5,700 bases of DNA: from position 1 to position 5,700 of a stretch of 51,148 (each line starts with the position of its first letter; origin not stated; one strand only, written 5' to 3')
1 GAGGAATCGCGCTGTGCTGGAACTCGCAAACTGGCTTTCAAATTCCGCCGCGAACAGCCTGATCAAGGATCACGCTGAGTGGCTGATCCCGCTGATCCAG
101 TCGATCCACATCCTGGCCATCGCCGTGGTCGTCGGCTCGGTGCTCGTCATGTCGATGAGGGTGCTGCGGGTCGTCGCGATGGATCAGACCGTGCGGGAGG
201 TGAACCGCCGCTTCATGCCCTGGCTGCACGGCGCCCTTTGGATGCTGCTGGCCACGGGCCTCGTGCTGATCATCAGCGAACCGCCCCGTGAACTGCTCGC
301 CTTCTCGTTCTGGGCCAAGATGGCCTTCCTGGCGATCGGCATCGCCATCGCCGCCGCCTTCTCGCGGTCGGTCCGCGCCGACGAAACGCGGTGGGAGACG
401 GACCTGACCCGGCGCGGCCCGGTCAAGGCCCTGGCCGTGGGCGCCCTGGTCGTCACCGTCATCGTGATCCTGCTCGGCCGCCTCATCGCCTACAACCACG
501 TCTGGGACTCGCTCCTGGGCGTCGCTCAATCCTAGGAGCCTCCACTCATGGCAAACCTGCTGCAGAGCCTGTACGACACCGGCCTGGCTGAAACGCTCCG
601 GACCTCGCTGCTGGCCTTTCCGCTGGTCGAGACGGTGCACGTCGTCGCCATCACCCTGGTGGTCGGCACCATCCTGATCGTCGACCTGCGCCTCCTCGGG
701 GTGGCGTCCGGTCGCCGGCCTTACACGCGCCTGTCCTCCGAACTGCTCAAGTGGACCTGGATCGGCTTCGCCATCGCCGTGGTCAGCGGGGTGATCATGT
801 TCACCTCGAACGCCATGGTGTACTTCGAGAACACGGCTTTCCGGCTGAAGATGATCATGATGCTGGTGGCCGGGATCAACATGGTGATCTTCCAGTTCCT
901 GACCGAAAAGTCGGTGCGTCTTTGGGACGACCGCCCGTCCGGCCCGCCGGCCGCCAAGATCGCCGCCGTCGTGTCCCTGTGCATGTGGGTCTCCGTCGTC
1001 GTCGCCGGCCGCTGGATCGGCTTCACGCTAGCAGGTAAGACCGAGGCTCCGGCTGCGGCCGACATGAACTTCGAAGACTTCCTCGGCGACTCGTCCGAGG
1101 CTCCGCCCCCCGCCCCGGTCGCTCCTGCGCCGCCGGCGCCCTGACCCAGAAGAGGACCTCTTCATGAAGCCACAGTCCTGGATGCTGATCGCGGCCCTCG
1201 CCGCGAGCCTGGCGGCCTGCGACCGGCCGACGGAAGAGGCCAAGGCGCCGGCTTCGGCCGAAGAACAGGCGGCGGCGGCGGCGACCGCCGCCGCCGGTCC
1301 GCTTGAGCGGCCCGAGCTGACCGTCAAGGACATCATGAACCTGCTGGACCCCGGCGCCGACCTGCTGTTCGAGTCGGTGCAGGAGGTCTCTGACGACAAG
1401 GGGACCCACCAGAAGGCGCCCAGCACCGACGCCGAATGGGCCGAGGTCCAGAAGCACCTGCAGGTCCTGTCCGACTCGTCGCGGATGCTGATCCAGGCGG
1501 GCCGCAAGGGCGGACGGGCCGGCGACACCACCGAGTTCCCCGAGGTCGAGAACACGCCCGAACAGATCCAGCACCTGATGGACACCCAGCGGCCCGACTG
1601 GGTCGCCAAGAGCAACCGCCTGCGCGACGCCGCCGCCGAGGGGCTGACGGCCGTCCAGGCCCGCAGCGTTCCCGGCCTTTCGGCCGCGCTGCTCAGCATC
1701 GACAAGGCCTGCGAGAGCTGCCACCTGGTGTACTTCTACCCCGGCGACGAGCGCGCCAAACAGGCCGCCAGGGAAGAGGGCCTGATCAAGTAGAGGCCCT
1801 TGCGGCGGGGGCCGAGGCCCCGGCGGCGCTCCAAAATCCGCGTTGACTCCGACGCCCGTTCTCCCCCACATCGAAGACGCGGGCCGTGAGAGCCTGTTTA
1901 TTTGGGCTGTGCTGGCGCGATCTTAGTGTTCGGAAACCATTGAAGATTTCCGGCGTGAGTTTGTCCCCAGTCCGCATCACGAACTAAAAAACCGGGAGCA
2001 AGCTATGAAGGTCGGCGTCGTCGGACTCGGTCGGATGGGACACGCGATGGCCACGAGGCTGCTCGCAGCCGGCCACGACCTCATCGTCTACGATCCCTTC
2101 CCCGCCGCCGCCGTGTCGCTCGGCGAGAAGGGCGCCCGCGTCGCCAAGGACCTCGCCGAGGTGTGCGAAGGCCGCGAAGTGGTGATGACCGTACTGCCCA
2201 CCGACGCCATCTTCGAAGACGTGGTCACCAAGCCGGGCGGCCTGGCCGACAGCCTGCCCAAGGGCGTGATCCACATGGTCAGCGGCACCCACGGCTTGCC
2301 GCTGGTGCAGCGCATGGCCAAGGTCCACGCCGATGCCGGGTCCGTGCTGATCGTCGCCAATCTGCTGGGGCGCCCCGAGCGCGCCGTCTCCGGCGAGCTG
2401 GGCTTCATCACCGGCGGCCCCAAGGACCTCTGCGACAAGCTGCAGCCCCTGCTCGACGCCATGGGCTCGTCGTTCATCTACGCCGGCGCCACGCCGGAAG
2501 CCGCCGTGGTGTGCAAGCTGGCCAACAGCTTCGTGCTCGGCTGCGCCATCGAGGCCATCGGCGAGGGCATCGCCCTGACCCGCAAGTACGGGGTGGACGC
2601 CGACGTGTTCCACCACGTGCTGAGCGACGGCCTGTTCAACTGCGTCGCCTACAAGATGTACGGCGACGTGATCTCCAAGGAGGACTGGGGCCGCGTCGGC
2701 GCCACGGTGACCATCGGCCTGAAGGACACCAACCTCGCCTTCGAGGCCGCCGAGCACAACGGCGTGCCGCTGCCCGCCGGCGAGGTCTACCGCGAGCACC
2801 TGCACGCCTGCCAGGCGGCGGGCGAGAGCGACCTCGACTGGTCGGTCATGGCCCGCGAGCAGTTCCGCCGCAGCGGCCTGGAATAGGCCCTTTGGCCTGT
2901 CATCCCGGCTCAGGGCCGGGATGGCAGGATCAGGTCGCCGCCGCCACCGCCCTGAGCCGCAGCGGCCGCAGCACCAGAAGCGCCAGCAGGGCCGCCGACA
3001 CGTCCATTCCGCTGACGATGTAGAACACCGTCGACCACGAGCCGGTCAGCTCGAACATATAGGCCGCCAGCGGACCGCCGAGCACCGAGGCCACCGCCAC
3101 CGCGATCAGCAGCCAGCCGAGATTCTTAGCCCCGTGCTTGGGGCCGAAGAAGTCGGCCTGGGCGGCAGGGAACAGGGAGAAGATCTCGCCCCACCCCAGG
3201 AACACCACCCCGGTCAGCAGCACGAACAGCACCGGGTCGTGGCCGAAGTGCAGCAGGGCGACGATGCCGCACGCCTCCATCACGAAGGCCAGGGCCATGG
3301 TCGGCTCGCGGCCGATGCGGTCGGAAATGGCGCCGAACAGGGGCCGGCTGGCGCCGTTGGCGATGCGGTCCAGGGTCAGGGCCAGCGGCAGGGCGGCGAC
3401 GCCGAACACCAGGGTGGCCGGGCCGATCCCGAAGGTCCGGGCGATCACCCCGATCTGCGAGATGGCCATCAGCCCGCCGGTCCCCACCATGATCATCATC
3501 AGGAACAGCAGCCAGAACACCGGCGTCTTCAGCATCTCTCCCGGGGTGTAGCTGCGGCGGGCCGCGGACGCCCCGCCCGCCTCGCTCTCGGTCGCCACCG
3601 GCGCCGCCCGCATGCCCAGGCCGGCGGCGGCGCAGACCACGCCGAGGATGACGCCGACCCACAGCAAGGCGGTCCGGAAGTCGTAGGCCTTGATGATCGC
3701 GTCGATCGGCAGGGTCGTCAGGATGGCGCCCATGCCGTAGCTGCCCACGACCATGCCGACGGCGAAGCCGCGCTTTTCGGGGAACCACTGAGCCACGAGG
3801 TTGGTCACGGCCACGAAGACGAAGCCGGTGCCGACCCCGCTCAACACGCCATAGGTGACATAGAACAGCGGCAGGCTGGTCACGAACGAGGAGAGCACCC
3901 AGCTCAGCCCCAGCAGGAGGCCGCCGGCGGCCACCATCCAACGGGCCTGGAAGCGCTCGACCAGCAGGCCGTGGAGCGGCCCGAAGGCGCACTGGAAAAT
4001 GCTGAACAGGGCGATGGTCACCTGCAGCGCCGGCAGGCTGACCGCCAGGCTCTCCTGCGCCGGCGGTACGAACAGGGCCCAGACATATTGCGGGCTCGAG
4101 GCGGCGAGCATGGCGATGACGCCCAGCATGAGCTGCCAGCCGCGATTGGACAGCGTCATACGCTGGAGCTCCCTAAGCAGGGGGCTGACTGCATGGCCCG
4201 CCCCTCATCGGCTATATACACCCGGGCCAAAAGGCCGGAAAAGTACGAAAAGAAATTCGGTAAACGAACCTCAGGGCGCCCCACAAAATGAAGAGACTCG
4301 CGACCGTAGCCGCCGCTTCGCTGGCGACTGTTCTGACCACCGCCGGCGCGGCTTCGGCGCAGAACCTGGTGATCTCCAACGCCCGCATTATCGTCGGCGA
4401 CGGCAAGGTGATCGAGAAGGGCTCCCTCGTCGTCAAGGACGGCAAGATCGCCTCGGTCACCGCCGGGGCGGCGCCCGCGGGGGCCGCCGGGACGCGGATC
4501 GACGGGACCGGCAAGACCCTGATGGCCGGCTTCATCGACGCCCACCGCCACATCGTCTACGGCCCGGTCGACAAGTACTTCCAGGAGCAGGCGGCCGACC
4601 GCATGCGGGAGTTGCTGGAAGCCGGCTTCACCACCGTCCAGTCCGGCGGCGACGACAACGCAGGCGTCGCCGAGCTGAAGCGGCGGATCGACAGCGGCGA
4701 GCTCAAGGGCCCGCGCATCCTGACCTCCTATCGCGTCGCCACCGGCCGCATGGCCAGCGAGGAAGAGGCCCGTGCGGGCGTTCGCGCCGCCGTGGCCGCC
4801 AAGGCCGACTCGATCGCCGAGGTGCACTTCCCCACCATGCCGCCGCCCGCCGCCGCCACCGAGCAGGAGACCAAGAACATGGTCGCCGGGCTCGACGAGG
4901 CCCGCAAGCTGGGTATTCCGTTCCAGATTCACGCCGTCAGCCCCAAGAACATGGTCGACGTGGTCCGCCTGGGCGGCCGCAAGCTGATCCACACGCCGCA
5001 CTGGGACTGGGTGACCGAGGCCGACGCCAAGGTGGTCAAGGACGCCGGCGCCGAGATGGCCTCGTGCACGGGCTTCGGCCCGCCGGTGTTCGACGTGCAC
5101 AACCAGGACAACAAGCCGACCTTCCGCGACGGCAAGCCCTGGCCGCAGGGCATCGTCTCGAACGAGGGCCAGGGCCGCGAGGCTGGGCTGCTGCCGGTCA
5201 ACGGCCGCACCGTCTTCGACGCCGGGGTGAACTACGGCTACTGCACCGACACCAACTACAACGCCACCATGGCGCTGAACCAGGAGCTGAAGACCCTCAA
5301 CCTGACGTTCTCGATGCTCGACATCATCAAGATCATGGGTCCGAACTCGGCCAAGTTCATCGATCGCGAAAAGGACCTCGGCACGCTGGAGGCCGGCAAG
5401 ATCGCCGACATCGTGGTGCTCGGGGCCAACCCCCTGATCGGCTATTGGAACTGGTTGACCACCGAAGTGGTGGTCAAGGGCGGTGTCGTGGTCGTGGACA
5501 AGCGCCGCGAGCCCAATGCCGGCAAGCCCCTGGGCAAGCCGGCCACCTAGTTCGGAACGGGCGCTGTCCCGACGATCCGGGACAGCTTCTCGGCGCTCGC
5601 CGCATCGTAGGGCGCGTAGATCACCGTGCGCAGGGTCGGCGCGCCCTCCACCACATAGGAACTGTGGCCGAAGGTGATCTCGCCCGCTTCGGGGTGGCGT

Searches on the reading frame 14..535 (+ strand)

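Call 77: search_protein_families(library=pfam, proteins=[window:14-535:+], max_evalue=0.001)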
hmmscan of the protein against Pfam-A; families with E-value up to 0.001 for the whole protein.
window:14-535:+ (173 aa): 1 family
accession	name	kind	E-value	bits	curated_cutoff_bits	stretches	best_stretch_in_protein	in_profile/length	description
PF20349.3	DUF6644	-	4.3e-11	43.6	27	1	26-160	23-154/155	Family of unknown function (DUF6644)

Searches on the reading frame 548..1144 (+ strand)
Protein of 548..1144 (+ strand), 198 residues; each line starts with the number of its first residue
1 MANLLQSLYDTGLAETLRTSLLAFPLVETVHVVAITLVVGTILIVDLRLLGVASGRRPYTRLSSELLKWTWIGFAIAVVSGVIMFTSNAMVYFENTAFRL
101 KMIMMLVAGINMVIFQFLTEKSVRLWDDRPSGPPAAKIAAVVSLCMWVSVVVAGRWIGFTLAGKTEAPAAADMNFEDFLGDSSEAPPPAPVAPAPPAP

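Call 77: search_protein_families(library=pfam, proteins=[window:548-1144:+], max_evalue=0.001)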
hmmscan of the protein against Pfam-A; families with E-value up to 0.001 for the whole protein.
window:548-1144:+ (198 aa): 2 families
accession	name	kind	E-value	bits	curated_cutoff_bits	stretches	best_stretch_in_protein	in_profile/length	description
PF20349.3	DUF6644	-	1.3e-15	58.3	27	1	28-159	26-154/155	Family of unknown function (DUF6644)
PF01654.22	Cyt_bd_oxida_I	-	9.5e-05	21.6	26.2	0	24-84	6-67/418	Cytochrome bd terminal oxidase subunit I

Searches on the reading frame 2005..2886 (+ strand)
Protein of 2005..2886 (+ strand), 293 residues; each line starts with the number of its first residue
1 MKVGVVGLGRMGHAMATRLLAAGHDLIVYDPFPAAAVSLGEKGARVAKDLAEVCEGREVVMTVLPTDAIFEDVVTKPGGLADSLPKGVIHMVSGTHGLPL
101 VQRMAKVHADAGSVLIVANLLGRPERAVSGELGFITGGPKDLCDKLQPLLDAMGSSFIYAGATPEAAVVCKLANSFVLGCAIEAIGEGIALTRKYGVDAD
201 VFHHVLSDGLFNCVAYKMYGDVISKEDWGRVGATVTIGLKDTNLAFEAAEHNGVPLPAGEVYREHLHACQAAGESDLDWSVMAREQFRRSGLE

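Call 60: search_protein_families(library=pfam, proteins=[window:2005-2886:+], max_evalue=0.0001)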
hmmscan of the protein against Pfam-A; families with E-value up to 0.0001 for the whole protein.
window:2005-2886:+ (293 aa): 5 families
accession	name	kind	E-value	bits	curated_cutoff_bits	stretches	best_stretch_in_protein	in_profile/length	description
PF03446.21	NAD_binding_2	-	1.9e-29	103.2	21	1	2-159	1-159/161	NAD binding domain of 6-phosphogluconate dehydrogenase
PF14833.11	NAD_binding_11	-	1.8e-16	60.9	30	1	167-284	3-120/122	NAD-binding of NADP-dependent 3-hydroxyisobutyrate dehydrogenase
PF03807.23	F420_oxidored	-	7e-08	33.4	21.6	1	2-68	1-71/94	NADP oxidoreductase coenzyme F420-dependent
PF02826.25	2-Hacid_dh_C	-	1.4e-07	31.5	25.1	1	2-67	38-102/178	D-isomer specific 2-hydroxyacid dehydrogenase, NAD binding domain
PF07991.19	KARI_N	-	9.3e-05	22.5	20.6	0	2-117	6-116/165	Acetohydroxy acid isomeroreductase, NADPH-binding domain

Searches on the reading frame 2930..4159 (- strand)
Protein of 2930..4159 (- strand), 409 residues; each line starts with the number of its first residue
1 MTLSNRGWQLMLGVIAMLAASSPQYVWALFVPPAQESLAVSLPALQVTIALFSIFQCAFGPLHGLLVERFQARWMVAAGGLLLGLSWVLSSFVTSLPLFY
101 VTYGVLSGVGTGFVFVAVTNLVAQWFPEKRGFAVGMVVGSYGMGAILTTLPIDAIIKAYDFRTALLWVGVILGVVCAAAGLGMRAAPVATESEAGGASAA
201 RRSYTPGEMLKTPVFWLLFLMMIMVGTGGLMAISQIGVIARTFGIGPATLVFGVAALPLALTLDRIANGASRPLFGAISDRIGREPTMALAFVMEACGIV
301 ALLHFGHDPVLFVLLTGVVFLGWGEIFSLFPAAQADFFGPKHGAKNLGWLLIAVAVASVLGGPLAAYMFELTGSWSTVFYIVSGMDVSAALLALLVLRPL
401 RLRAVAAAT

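Call 60: search_protein_families(library=pfam, proteins=[window:2930-4159:-], max_evalue=0.0001)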
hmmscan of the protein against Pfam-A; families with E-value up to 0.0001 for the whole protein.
window:2930-4159:- (409 aa): 2 families
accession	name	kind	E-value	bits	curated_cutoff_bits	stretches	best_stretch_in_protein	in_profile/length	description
PF07690.21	MFS_1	-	6.5e-39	134.3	33.4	2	15-258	4-250/347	Major Facilitator Superfamily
PF12832.13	MFS_1_like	-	8.3e-05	22.2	25.2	0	58-129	262-333/373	MFS_1 like family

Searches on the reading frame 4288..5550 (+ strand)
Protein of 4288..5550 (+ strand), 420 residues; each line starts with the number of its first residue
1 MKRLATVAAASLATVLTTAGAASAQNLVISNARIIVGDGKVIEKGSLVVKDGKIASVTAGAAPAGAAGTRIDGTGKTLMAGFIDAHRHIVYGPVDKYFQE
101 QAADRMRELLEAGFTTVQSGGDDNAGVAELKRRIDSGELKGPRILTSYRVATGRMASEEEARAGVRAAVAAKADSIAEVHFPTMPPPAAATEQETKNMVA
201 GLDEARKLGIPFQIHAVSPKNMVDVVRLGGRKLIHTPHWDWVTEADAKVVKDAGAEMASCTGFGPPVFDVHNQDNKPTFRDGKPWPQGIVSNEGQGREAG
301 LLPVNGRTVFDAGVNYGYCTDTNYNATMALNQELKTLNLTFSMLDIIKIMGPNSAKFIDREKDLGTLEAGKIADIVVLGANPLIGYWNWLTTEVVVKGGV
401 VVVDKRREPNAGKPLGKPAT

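Call 60: search_protein_families(library=pfam, proteins=[window:4288-5550:+], max_evalue=0.0001)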
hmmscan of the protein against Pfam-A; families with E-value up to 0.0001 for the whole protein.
window:4288-5550:+ (420 aa): 2 families
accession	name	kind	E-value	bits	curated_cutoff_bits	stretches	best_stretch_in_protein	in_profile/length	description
PF01979.26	Amidohydro_1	-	5.5e-23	82.2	25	1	77-398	1-341/345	Amidohydrolase family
PF07969.17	Amidohydro_3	-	1.7e-09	38.2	29.7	1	325-383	392-449/472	Amidohydrolase family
